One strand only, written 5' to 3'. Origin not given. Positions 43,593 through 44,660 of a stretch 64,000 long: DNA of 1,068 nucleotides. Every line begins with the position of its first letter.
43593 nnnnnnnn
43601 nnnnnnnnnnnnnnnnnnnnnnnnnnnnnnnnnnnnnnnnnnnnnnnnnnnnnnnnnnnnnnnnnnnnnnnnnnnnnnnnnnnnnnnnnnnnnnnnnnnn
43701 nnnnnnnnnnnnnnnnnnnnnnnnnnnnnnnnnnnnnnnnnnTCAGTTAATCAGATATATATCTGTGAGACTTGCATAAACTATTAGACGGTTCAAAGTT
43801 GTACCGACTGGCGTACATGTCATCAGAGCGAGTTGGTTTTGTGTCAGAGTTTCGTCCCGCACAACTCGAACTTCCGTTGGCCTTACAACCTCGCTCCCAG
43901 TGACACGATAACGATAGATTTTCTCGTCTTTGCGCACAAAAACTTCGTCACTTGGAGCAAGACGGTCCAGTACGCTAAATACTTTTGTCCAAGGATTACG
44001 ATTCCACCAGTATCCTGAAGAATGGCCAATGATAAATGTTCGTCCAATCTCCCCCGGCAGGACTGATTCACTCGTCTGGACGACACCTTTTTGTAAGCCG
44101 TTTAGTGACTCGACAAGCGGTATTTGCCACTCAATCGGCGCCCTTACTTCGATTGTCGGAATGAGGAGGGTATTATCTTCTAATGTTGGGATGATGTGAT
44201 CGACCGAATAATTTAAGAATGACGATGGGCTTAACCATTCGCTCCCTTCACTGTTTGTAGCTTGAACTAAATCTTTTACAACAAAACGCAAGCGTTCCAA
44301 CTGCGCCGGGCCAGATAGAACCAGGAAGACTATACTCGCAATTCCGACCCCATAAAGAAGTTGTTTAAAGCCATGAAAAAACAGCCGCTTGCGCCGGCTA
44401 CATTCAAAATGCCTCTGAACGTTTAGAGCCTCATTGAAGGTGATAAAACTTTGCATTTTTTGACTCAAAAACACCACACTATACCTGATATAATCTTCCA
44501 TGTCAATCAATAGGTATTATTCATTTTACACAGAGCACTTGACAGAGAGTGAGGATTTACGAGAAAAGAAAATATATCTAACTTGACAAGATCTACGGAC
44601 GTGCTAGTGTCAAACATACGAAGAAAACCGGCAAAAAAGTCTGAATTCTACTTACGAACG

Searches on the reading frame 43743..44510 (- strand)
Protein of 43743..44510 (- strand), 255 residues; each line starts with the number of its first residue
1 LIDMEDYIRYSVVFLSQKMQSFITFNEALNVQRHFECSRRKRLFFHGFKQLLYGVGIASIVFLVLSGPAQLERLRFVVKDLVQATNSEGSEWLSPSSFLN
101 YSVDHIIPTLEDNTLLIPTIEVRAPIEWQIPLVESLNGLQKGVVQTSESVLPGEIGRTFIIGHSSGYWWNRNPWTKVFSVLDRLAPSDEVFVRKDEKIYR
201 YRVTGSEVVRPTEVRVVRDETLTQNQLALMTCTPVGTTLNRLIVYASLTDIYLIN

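Call 5: search_protein_families(library=pfam, proteins=[window:43743-44510:-], max_evalue=1)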
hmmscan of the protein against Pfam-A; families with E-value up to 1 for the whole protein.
window:43743-44510:- (255 aa): 1 family
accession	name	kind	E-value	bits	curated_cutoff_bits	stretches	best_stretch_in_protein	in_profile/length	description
PF04203.18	Sortase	-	1.4e-22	80.2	26.6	1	116-248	2-124/125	Sortase domain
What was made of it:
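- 43743..44510 (-): Second sortase-domain gene, upstream and divergent. Pfam Sortase, E 1.4e-22 (call 5).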

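Call 20: search_protein_families(library=ncbifam, proteins=[window:43743-44510:-], max_evalue=1)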
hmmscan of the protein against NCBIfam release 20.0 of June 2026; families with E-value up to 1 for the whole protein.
window:43743-44510:- (255 aa): 8 families
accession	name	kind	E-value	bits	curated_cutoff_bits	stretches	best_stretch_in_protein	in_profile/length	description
NF033745.1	class_C_sortase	subfamily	1.2e-14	54.6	160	1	114-246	95-218/220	class C sortase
NF033747.1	class_E_sortase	subfamily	2.1e-14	53.9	160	1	127-250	82-207/211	class E sortase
TIGR01076.1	sortase_fam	subfamily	4.1e-13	49.3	39.35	1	117-246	5-125/136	sortase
NF058671.1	sortase_SrtD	exception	2.5e-12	46.9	140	1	114-247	66-186/187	class D sortase, LPxTATN-specific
NF033746.1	class_D_sortase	subfamily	8.8e-12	45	165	1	114-249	12-134/135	class D sortase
NF033748.1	class_F_sortase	subfamily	8.8e-06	25.4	166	1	147-234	51-135/155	class F sortase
TIGR03784.1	marine_sortase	equivalog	0.00016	21.4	158.25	1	178-237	103-161/174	class GN sortase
TIGR02269.1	TIGR02269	equivalog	0.08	12.5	85.75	1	150-208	151-206/209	SitA6 family polymorphic toxin lipoprotein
